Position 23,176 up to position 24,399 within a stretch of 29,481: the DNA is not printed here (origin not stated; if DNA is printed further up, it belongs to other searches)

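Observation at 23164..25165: Lipoprotein cargo positioned at both flanks of the late operon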

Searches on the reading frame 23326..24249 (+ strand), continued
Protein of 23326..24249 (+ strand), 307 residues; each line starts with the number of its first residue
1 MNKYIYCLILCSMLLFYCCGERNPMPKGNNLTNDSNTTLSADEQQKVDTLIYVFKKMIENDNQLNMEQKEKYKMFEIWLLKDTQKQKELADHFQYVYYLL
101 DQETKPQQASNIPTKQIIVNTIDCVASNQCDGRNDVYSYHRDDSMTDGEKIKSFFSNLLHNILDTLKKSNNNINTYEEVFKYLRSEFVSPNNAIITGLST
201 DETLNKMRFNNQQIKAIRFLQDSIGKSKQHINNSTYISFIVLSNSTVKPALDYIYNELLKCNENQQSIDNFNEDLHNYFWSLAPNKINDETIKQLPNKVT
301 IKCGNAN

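Call 27: get_annotated_region(hit=H68, flank=4500)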
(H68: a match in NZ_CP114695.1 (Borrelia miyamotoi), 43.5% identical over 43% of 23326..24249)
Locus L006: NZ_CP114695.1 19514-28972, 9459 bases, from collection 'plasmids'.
description: Borrelia miyamotoi strain LB-2001 plasmid pLB-2001-cp30-2, complete sequence
organism: Borrelia miyamotoi (NCBI taxid 47466)
taxonomy: Bacteria; Spirochaetota; Spirochaetia; Spirochaetales; Borreliaceae; Borrelia; Borrelia miyamotoi
host: -; source: Ixodes scapularis,Ixodes scapularis tick isolate by feeding on SCID mouse and isolated from blood sample in ...; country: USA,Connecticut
typing (MOB-suite, as given by PLSDB): non-mobilizable
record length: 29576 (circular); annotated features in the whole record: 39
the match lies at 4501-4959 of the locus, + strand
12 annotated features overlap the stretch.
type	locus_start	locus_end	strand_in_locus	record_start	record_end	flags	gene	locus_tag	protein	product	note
CDS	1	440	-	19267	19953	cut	-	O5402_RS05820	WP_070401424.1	DUF1357 family protein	-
CDS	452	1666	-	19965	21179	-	-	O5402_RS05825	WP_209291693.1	phage portal protein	-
CDS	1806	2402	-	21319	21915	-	bdr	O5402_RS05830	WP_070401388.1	Bdr family repetitive protein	-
CDS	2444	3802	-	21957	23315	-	-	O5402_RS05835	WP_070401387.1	PBSX family phage terminase large subunit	-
CDS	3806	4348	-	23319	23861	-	-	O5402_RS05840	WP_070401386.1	DUF603 domain-containing protein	-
CDS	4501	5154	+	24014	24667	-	-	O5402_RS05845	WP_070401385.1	Mlp family lipoprotein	-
CDS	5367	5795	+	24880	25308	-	-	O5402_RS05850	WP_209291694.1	Mlp family lipoprotein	-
CDS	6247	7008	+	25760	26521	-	-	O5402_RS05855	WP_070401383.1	tyrosine-type recombinase/integrase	-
CDS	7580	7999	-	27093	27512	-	-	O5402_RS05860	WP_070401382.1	DUF261 family protein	-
CDS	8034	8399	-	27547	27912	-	-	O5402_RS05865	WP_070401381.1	hypothetical protein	-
CDS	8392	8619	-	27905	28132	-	-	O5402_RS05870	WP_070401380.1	hypothetical protein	-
CDS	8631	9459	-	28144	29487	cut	-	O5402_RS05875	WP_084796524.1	DUF244 domain-containing protein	-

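Call 35: predict_structure(alignment_id=A1)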
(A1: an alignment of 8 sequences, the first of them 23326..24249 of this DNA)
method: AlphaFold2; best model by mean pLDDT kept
length: 307 residues; sequences in the alignment: 8
mean_pLDDT: 66.8   pTM: 0.54
mean pLDDT of the five models: 66.8, 62.7, 51.6, 48.3, 40.6
residues with pLDDT >= 90: 17; 70-90: 142; 50-70: 67; < 50: 81
segments of 3 or more residues with pLDDT < 50: 1-3, 10-35, 101-110, 131-143, 170-173, 191-204, 226-231
pLDDT, mean of each block of 10 residues (from residue 1): 50 38 28 53 81 84 83 88 84 59 43 63 67 41 56 78 71 64 68 39 54 76 55 65 76 90 87 88 82 92 69
secondary structure, 60 per line:
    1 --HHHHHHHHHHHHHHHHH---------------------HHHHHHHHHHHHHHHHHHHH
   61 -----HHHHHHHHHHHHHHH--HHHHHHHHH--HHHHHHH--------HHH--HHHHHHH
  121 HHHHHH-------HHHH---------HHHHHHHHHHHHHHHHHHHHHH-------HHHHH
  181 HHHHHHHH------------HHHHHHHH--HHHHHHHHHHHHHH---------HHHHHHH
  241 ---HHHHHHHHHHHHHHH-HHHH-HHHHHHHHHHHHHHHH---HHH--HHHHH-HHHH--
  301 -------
elements in order: H3-19 H41-60 H66-80 H83-91 H94-100 H114-126 H134-137 H147-168 H176-188 H201-208 H211-224 H234-240 H244-258 H260-263 H265-280 H289-293 H295-298

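Call 40: fold_search(model_id=the predicted structure, library=pdb)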
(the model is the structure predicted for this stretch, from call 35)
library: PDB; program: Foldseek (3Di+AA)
matches with E <= 10: 58; with E <= 0.001: 0
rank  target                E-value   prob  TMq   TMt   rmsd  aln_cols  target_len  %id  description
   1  7udm_B                4.8e-01  0.14  0.15  0.16  20.9       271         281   11  Crystal structure of designed helical repeat protein RPB_PLP1_R6 in alternative conformation 1 (with peptide) (released 2023-03-22)
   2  5cwi                  7.1e-01  0.18  0.19  0.23  17.5       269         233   10  Crystal structure of de novo designed helical repeat protein DHR18 (released 2015-12-16)
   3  7cz5_R                1.7e+00  0.06  0.15  0.16  23.1       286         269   10  Cryo-EM structure of the human growth hormone-releasing hormone receptor-Gs protein complex (released 2020-11-18)
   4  4fye                  2.5e+00  0.03  0.10  0.06  21.7       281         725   13  Crystal structure of a Legionella phosphoinositide phosphatase, SidF (released 2012-08-22)
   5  6xss_A                2.6e+00  0.07  0.16  0.17  19.1       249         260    8  CryoEM structure of designed helical fusion protein C4_nat_HFuse-7900 (released 2020-12-23)
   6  4xto_B                2.6e+00  0.04  0.13  0.15  22.2       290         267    8  Crystal structure of the light-driven sodium pump KR2 in the pentameric red form, pH 5.6 (released 2015-04-01)
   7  7rbt_R                2.8e+00  0.04  0.15  0.13  23.2       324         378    8  cryo-EM structure of human Gastric inhibitory polypeptide receptor GIPR bound to tirzepatide (released 2022-04-13)
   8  4xtn_A                3.1e+00  0.03  0.13  0.14  23.9       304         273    8  Crystal structure of the light-driven sodium pump KR2 in the pentameric red form, pH 4.9 (released 2015-04-01)
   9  3vkg_B                3.1e+00  0.02  0.09  0.02  36.9       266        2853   16  X-ray structure of an MTBD truncation mutant of dynein motor domain (released 2012-03-14)
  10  7p5c_A                3.2e+00  0.02  0.10  0.08  27.2       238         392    8  Cryo-EM structure of human TTYH3 in Ca2+ and GDN (released 2021-08-11)
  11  7udj_H                3.4e+00  0.07  0.14  0.21  17.6       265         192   10  Crystal structure of designed helical repeat protein RPB_PEW3_R4 bound to PAWx4 peptide (released 2023-03-22)
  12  7unj_A                3.4e+00  0.06  0.14  0.18  17.4       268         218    8  De novo designed chlorophyll dimer protein with Zn pheophorbide a methyl ester matching geometry of purple bacterial s (released 2023-04-19)
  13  6s4u_A                3.4e+00  0.04  0.16  0.19  20.9       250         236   10  LXRbeta ligand binding domain in comlpex with small molecule inhibitors (released 2019-11-27)
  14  5h7b_A                3.7e+00  0.04  0.14  0.18  22.0       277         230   14  Crystal structure of a repeat protein with five Protein A repeat modules (released 2017-06-28)
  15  6n4n_C                3.9e+00  0.10  0.20  0.28  14.2       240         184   10  Crystal structure of the designed protein DNCR2/danoprevir/NS3a complex (released 2019-09-11)
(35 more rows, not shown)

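Call 41: search_protein_families(library=pfam, proteins=[L002:5836-6447:+, L005:4330-4953:+, L005:4984-5409:+, L006:4501-5154:+, L006:5367-5795:+, L004:4390-5355:+, L003:4573-5433:+], max_evalue=0.1)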
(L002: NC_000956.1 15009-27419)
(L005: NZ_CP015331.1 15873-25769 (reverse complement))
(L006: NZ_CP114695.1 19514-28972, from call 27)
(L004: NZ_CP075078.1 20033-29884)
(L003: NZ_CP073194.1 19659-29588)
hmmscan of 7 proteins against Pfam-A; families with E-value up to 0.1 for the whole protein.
L002:5836-6447:+ (203 aa): 4 families
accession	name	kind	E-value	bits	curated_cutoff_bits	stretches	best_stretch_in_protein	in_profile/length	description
PF03304.18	Mlp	-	7.1e-45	153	21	1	30-182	1-120/121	Mlp lipoprotein family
PF03036.21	Perilipin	-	0.024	14.1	33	1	22-137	271-384/403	Perilipin family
PF00210.30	Ferritin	-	0.026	14.9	24.5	1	42-108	65-131/142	Ferritin-like domain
PF18215.6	Rtt106_N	-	0.075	13.1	26.3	0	111-124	27-40/45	Histone chaperone Rtt106 N-terminal domain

L005:4330-4953:+ (207 aa): 6 families
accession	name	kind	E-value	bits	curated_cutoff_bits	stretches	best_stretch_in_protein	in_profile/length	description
PF03304.18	Mlp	-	9.3e-24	84.8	21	1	31-187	3-120/121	Mlp lipoprotein family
PF12729.13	4HB_MCP_1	-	0.0065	16.5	27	1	28-92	72-139/181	Four helix bundle sensory module for signal transduction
PF20168.4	PDS5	-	0.027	12.7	27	1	24-188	435-575/1053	Sister chromatid cohesion protein PDS5 protein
PF03952.21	Enolase_N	-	0.051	14.2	35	0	52-116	44-110/131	Enolase, N-terminal domain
PF24729.2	Acb2_Tad1_hairpin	-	0.054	14.1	27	0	86-117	13-45/58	Acb2/Tad1, hairpin domain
PF03980.19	Nnf1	-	0.097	13.4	23.7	0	22-55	73-106/110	Nnf1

L005:4984-5409:+ (141 aa): 1 family
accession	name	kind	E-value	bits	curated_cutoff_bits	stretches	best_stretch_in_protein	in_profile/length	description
PF03304.18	Mlp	-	4.3e-26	92.3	21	1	25-137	2-120/121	Mlp lipoprotein family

L006:4501-5154:+ (217 aa): 1 family
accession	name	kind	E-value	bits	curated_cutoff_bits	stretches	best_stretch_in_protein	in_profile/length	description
PF03304.18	Mlp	-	1.5e-06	29.3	21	1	72-158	30-95/121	Mlp lipoprotein family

L006:5367-5795:+ (142 aa): 2 families
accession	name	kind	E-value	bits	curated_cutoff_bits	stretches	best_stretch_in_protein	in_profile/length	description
PF03304.18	Mlp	-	1.2e-24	87.7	21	1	27-138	2-120/121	Mlp lipoprotein family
PF22720.1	SNaCT14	-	0.068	13.9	27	1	40-122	91-171/186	Short NACHT-associated C-Terminal domain, family 14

L004:4390-5355:+ (321 aa): 2 families
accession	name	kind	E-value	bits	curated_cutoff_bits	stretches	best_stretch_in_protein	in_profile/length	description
PF03304.18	Mlp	-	1e-11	45.9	21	2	59-173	24-110/121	Mlp lipoprotein family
PF00620.32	RhoGAP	-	0.041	14.2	24.5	1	195-267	65-138/148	RhoGAP domain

L003:4573-5433:+ (286 aa): 2 families
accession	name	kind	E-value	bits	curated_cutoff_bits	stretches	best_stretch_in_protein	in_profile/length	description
PF03304.18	Mlp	-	0.00042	21.3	21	1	191-268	38-110/121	Mlp lipoprotein family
PF03037.21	KMP11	-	0.0007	20.8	28.3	0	41-82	35-81/90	Kinetoplastid membrane protein 11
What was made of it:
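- Pfam PF03304 aligns positions 1-120 of its 121-position model over the mature part of the 203-aa and 207-aa long Mlps (E 7e-45 and 9e-24, call 41).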

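Call 56: search_protein_representatives(protein=window:23326-24249:+)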
Query: 307 residues. Proteins with E-value up to 0.001 (for the whole library): 23; up to 1e-10: 13; up to 1e-30: 2. The best 23 are listed.
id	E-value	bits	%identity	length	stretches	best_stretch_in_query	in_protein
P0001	1.5e-201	684.5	100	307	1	1-307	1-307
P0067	2.1e-63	231.1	51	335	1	1-306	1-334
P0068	1.7e-25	106.7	35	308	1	1-289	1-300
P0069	1.1e-24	104.1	37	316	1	35-304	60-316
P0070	1.2e-24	103.9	48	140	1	169-304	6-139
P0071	1.8e-23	100.1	36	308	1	1-300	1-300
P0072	5.5e-23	98.5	41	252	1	1-236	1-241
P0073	2.1e-22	96.6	37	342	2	70-289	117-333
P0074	2.5e-21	93.0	34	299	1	1-288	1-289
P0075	3.9e-21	92.4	48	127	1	179-305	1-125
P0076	5.4e-21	91.9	59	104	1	77-156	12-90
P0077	1.9e-16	77.0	45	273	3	29-129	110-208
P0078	5.4e-14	69.0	31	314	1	1-305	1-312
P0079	1.0e-09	54.9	30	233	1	65-288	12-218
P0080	2.4e-09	53.7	34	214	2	1-42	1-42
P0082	2.2e-08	50.5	36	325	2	36-282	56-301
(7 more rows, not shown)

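Call 59: search_protein_families(library=pfam, alignment_id=A2, max_evalue=0.001)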
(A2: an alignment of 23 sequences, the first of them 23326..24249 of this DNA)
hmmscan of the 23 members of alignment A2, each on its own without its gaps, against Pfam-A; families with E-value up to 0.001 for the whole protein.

A. member 1, window:23326-24249:+ (307 aa): 0 families

B. families by the number of members that match (of 23 scanned): 2 families
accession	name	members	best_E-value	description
PF03304.18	Mlp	15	1e-18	Mlp lipoprotein family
PF10136.14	SpecificRecomb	1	0.00072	Site-specific recombinase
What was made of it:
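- On Mlp lipoprotein family (Pfam PF03304) - 307-aa protein: 15 of 23 relatives pass PF03304 (call 59).
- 15 of 23 relatives pass Pfam Mlp (call 59).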

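Call 63: get_annotated_region(hit=H74, flank=5000)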
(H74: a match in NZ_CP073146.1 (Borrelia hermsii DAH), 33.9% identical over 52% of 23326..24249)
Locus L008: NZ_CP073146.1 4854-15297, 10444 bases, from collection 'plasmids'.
description: Borrelia hermsii DAH plasmid lp31, complete sequence
organism: Borrelia hermsii DAH (NCBI taxid 314723)
taxonomy: Bacteria; Spirochaetota; Spirochaetia; Spirochaetales; Borreliaceae; Borrelia; Borrelia hermsii; Borrelia hermsii DAH
host: -; source: Homo sapiens,blood; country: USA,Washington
typing (MOB-suite, as given by PLSDB): non-mobilizable
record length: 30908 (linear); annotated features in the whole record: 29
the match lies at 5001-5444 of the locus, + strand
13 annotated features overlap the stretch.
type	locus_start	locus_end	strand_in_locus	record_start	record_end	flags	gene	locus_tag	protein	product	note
CDS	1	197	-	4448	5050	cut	-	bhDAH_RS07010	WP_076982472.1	Vsp/OspC family lipoprotein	-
CDS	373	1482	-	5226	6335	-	-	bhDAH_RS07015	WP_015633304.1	variable large family protein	-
CDS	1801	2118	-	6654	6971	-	-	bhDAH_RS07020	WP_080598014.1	Vsp/OspC family lipoprotein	-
CDS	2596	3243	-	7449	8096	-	-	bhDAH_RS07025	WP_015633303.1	Vsp/OspC family lipoprotein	-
CDS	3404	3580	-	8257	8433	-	-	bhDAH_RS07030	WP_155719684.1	hypothetical protein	-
CDS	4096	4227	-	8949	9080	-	-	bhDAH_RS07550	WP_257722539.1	hypothetical protein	-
CDS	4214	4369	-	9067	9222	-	-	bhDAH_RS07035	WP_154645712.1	hypothetical protein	-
CDS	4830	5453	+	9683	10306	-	-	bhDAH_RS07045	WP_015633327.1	Mlp family lipoprotein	-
CDS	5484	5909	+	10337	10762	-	-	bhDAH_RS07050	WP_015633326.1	Mlp family lipoprotein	-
CDS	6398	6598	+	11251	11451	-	-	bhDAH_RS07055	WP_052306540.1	hypothetical protein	-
CDS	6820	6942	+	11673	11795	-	-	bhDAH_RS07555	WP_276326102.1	hypothetical protein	-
CDS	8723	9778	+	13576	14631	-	-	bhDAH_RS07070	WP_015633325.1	variable large family protein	-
CDS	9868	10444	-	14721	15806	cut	-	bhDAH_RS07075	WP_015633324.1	variable large family protein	-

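Call 76: predict_structure(alignment_id=A3)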
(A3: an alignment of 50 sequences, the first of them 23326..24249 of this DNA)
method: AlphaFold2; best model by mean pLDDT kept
length: 307 residues; sequences in the alignment: 50
mean_pLDDT: 84.0   pTM: 0.77
mean pLDDT of the five models: 84.0, 82.4, 82.4, 81.8, 77.3
residues with pLDDT >= 90: 166; 70-90: 91; 50-70: 30; < 50: 20
segments of 3 or more residues with pLDDT < 50: 18-34
pLDDT, mean of each block of 10 residues (from residue 1): 62 54 37 62 96 96 92 95 95 93 89 96 93 86 80 94 89 88 89 77 86 92 68 82 93 93 87 91 90 92 58
secondary structure, 60 per line:
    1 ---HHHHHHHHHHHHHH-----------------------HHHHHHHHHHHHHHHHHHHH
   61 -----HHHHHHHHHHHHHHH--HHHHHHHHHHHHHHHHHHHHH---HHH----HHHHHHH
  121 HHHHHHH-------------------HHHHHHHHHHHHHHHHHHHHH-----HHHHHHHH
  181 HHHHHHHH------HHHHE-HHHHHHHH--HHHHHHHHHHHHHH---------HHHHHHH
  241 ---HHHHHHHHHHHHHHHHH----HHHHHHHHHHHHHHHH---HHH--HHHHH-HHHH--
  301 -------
elements in order: H4-17 H41-60 H66-80 H83-103 H114-127 H147-167 H173-188 H195-198 H201-208 H211-224 H234-240 H244-260 H265-280 H289-293 H295-298
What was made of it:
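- The AlphaFold2 model has pLDDT 84 and pTM 0.77 (call 76). The model is confident and compact (pLDDT 84, pTM 0.77, call 76).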

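Call 78: search_protein_families(library=phrogs, proteins=[window:23326-24249:+], max_evalue=0.001)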
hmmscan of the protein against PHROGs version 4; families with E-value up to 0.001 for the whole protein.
window:23326-24249:+ (307 aa): 0 families

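Call 83: list_cluster_members(proteins=[P0067, P0068, P0069, P0071, P0073, P0074, P0078, P0079, P0082, P0072])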
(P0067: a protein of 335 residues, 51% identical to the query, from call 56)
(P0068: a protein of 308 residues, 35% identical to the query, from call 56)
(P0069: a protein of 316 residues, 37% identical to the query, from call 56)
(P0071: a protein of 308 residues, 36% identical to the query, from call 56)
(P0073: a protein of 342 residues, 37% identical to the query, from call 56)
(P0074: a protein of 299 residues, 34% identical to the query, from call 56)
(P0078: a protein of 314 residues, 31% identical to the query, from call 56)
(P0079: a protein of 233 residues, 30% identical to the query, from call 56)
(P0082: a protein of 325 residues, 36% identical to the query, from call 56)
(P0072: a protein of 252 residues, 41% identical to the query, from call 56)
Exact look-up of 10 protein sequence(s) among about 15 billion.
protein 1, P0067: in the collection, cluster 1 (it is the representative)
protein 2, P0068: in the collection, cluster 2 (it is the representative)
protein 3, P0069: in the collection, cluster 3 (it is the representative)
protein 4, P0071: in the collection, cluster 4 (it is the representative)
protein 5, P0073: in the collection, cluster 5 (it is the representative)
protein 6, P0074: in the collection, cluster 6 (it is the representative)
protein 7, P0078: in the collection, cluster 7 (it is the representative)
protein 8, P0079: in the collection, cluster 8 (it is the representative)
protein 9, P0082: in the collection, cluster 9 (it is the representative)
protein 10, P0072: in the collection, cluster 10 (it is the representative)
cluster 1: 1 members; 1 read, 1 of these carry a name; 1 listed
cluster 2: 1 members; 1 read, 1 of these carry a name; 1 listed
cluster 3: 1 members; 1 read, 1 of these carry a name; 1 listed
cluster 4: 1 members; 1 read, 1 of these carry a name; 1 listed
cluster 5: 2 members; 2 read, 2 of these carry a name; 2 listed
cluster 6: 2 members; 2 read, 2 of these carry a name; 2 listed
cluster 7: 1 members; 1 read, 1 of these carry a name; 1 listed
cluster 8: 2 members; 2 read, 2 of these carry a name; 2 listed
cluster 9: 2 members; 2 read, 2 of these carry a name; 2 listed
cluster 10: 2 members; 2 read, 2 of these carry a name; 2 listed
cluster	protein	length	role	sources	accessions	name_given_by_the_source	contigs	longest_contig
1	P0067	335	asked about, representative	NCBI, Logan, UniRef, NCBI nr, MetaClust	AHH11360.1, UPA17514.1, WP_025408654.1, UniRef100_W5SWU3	Mlp family lipoprotein (plasmid) [Borrelia coriaceae] | Mlp lipoprotein family protein n=1 Tax=Borrelia coriaceae ATCC 43381 TaxID=1408429 ... | Mlp family lipoprotein [Borrelia coriaceae]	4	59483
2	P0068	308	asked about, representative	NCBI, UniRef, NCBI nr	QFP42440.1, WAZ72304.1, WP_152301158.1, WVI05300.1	Mlp family lipoprotein (plasmid) [Borrelia miyamotoi] | Mlp family lipoprotein n=1 Tax=Borrelia miyamotoi TaxID=47466 RepID=A0A5P8ARA0_9SPIR | Mlp family lipoprotein [Borrelia miyamotoi]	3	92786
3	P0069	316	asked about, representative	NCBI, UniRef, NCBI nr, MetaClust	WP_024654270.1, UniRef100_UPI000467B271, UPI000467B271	Mlp family lipoprotein [Borrelia persica] | Mlp family lipoprotein n=1 Tax=Borrelia persica TaxID=44448 RepID=UPI000467B271 | status=active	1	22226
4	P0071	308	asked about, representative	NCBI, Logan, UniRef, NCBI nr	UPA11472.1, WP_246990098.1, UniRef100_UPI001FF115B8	Mlp family lipoprotein (plasmid) [Borrelia parkeri] | Mlp family lipoprotein n=1 Tax=Borrelia parkeri TaxID=141 RepID=UPI001FF115B8 | Mlp family lipoprotein [Borrelia parkeri]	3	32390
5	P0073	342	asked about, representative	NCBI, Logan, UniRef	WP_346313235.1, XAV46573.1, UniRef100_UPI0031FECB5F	Mlp family lipoprotein [Borrelia miyamotoi] | Mlp family lipoprotein n=1 Tax=Borrelia miyamotoi TaxID=47466 RepID=UPI0031FECB5F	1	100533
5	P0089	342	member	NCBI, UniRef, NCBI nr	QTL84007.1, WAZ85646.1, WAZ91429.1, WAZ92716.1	Mlp family lipoprotein [Borrelia miyamotoi] | Mlp family lipoprotein n=1 Tax=Borrelia miyamotoi TaxID=47466 RepID=A0AAQ2WWF4_9SPIR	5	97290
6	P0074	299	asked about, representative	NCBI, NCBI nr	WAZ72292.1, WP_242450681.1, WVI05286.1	Mlp family lipoprotein (plasmid) [Borrelia miyamotoi] | Mlp family lipoprotein [Borrelia miyamotoi]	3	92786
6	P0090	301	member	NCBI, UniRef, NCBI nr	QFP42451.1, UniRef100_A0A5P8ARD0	Mlp family lipoprotein (plasmid) [Borrelia miyamotoi] | Mlp family lipoprotein n=2 Tax=Borrelia miyamotoi TaxID=47466 RepID=A0A5P8ARD0_9SPIR | Mlp family lipoprotein [Borrelia miyamotoi]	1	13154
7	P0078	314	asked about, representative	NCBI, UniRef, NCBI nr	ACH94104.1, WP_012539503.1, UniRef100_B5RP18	Mlp family lipoprotein [Borrelia duttonii] | Uncharacterized conserved protein n=1 Tax=Borrelia duttonii (strain Ly) TaxID=412419 ... | uncharacterized conserved protein [Borrelia duttonii Ly]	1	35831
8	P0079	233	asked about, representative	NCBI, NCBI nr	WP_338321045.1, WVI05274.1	Mlp family lipoprotein [Borrelia miyamotoi]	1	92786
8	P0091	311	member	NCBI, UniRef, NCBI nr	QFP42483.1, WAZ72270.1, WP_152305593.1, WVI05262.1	Mlp family lipoprotein (plasmid) [Borrelia miyamotoi] | Mlp family lipoprotein n=4 Tax=Borrelia miyamotoi TaxID=47466 RepID=A0A5P8ARN9_9SPIR | Mlp family lipoprotein [Borrelia miyamotoi]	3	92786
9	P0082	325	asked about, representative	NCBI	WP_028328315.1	Mlp family lipoprotein, partial [Borrelia coriaceae]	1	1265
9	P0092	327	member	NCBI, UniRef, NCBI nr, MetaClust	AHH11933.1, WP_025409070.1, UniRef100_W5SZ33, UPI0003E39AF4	Mlp lipoprotein family protein (plasmid) [Borrelia coriaceae ATCC 43381] | Mlp lipoprotein family protein n=2 Tax=Borrelia coriaceae TaxID=144 RepID=W5SZ33_9SPIR | Mlp family lipoprotein [Borrelia coriaceae]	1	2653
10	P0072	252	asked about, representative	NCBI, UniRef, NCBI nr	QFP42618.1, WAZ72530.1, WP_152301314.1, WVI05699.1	Mlp family lipoprotein (plasmid) [Borrelia miyamotoi] | Mlp family lipoprotein n=1 Tax=Borrelia miyamotoi TaxID=47466 RepID=A0A5P8ARW0_9SPIR | Mlp family lipoprotein [Borrelia miyamotoi]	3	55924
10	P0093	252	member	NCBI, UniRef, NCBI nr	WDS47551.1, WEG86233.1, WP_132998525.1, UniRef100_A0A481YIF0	Mlp family lipoprotein [Borrelia miyamotoi] | Mlp family lipoprotein n=1 Tax=Borrelia miyamotoi TaxID=47466 RepID=A0A481YIF0_9SPIR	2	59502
